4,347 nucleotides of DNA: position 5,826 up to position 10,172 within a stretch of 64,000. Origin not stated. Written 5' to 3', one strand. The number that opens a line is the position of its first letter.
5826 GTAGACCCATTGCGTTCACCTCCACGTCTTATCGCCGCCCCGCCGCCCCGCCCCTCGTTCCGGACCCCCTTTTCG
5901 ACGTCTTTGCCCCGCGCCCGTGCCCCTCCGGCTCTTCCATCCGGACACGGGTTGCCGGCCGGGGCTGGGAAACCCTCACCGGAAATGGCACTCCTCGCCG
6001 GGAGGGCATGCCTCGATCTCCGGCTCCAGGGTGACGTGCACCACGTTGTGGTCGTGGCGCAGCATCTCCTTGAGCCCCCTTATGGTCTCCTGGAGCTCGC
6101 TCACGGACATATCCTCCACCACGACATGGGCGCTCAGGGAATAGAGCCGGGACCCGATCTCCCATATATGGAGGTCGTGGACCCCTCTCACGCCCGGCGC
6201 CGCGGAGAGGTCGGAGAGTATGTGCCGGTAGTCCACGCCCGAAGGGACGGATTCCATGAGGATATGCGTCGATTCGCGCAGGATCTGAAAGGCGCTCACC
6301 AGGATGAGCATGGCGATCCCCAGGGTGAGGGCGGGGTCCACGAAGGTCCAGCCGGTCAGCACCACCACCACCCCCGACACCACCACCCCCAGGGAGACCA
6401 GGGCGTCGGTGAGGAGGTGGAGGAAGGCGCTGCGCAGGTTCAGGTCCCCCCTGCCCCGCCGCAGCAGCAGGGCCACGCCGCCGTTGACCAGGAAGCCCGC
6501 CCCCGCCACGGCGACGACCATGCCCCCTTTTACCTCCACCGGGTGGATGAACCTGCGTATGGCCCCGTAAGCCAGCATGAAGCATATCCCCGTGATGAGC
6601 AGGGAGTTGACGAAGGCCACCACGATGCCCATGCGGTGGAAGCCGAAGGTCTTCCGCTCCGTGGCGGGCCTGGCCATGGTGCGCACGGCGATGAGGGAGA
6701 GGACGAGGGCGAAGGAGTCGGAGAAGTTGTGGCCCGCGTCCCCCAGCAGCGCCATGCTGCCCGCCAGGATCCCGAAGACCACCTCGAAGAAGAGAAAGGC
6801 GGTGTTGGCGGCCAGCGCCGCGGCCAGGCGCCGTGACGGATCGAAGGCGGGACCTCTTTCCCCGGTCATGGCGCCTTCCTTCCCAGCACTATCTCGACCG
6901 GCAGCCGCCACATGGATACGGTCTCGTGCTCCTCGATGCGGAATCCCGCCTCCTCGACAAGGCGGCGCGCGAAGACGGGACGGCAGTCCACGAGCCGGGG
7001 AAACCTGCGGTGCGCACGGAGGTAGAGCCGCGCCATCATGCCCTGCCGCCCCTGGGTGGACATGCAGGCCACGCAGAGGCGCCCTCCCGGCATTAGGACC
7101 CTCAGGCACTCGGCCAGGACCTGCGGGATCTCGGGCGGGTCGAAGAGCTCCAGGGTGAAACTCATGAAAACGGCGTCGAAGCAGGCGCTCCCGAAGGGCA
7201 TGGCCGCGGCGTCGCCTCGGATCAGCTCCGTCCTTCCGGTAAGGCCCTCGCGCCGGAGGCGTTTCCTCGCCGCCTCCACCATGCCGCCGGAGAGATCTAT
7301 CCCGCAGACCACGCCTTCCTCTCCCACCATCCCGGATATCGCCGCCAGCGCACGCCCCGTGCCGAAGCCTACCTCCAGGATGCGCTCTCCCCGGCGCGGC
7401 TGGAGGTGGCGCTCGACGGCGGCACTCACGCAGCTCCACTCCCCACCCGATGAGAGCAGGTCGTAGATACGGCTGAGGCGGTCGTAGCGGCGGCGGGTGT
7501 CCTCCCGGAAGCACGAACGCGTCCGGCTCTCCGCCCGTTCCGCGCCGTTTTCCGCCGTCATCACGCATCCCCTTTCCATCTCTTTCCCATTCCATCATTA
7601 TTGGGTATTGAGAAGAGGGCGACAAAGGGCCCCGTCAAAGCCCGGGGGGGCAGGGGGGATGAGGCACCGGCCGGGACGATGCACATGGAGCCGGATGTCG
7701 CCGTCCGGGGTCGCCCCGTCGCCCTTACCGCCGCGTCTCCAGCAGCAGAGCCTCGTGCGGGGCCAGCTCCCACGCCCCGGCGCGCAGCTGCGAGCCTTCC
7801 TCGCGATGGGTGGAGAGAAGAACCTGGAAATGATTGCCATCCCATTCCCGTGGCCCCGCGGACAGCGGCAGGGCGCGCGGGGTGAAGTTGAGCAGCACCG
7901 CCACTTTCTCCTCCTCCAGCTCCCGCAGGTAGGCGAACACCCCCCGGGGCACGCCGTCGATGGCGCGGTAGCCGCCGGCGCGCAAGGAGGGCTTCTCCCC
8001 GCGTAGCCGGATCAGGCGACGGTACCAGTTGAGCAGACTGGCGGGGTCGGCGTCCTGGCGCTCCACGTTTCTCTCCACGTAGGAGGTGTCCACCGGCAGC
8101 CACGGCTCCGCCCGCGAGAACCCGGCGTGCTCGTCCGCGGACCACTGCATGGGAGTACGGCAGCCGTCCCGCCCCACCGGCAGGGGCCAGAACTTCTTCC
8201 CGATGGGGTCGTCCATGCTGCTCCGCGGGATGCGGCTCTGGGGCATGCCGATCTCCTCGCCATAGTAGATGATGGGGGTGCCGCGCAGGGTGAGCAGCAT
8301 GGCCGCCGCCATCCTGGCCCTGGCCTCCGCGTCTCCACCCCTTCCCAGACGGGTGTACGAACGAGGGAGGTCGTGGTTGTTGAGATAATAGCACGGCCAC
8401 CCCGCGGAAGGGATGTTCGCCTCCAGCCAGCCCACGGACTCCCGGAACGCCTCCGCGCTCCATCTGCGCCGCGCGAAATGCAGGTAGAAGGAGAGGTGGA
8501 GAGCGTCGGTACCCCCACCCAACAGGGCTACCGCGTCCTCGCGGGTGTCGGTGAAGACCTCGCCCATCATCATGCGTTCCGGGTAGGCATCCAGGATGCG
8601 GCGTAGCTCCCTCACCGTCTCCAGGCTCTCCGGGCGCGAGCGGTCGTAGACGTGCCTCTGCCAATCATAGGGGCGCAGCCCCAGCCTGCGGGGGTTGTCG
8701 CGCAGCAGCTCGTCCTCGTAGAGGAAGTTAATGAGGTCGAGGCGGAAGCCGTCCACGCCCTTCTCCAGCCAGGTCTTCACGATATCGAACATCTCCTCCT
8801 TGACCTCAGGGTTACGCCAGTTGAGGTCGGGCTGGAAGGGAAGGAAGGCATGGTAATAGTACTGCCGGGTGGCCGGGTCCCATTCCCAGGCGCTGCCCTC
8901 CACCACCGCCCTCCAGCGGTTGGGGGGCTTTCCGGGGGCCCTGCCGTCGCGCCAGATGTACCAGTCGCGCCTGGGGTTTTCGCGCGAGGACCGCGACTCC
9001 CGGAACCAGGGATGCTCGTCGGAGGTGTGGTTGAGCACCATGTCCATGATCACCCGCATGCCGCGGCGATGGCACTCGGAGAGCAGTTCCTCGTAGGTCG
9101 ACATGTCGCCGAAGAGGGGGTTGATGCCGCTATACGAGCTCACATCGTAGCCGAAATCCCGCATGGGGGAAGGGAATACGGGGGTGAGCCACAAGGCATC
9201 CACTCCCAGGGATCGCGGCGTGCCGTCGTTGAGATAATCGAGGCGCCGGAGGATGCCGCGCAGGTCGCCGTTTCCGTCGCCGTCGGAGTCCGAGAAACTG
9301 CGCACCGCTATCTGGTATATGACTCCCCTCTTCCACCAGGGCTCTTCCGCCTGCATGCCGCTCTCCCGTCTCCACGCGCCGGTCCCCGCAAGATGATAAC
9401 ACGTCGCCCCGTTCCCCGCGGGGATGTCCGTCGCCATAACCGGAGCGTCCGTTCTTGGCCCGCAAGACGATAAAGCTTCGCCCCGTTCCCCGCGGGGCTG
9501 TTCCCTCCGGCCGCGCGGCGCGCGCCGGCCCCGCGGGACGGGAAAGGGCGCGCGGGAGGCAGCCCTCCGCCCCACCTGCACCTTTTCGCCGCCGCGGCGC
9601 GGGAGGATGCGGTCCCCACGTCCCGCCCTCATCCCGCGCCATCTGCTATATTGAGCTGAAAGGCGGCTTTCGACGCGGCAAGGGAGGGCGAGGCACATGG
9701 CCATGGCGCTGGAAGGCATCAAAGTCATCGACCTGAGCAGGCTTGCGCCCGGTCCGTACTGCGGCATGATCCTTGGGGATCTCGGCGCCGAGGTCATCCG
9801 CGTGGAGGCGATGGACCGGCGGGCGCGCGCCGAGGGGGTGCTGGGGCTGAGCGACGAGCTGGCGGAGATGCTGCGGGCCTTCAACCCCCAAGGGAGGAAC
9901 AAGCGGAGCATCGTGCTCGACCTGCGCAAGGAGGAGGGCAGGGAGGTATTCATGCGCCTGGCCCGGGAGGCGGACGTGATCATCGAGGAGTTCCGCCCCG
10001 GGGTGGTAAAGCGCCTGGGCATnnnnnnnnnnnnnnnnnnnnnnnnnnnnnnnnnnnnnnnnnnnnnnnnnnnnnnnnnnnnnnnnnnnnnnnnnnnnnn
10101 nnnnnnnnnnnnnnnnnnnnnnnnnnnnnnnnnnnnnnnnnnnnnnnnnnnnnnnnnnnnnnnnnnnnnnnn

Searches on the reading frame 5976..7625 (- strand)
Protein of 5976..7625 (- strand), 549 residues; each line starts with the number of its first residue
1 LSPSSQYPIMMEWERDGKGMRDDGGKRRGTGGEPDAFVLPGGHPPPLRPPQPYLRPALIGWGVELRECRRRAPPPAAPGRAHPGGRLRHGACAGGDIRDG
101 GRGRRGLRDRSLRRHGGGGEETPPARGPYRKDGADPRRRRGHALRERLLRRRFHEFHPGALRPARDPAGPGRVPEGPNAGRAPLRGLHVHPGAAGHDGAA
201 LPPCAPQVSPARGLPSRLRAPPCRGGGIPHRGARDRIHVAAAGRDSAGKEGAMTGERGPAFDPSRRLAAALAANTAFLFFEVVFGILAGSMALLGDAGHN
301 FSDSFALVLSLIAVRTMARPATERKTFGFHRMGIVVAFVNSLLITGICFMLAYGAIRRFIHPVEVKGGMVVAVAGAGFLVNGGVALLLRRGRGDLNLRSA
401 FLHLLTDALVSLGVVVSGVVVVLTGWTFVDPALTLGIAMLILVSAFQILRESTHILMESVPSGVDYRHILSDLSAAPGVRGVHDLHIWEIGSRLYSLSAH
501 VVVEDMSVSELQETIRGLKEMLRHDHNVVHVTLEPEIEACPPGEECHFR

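Call 57: search_protein_families(library=pfam, proteins=[window:5976-7625:-], max_evalue=0.00001)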
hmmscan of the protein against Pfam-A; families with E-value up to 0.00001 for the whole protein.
window:5976-7625:- (549 aa): 2 families
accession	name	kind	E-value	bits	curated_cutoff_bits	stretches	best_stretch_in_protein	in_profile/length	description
PF01545.26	Cation_efflux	-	3.6e-43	148.1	26.6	1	268-457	2-198/198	Cation efflux family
PF16916.11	ZT_dimer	-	7.6e-14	51.9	26.7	1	461-534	1-74/78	Dimerisation domain of Zinc Transporter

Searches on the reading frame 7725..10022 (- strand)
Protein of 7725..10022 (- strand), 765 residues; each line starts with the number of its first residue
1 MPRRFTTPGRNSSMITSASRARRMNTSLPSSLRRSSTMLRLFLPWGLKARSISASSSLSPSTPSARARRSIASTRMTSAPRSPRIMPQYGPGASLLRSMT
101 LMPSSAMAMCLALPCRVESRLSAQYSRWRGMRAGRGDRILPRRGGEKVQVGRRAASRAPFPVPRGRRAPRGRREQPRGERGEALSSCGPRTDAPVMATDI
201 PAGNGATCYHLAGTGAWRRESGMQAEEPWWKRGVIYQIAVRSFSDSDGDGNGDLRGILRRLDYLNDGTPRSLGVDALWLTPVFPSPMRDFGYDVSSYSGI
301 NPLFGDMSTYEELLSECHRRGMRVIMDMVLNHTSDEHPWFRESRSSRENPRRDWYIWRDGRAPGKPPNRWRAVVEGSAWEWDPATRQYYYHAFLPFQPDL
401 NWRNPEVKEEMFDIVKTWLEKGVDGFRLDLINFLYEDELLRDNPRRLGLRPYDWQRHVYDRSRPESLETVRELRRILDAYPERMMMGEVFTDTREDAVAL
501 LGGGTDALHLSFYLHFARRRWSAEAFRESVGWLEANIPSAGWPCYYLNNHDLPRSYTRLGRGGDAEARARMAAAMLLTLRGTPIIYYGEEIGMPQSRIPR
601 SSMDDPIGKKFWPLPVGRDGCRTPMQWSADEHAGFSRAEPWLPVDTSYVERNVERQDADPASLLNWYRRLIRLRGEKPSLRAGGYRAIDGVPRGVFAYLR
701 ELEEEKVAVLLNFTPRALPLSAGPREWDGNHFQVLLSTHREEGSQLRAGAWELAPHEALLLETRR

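Call 57: search_protein_families(library=pfam, proteins=[window:7725-10022:-], max_evalue=0.00001)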
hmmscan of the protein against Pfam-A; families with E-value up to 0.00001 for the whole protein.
window:7725-10022:- (765 aa): 2 families
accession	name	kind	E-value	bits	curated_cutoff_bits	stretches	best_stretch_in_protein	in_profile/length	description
PF00128.31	Alpha-amylase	-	2.1e-128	429.8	22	1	237-683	1-446/446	Alpha amylase, catalytic domain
PF11941.14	DUF3459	-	1e-07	32.6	22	1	666-760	1-89/90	Domain of unknown function (DUF3459)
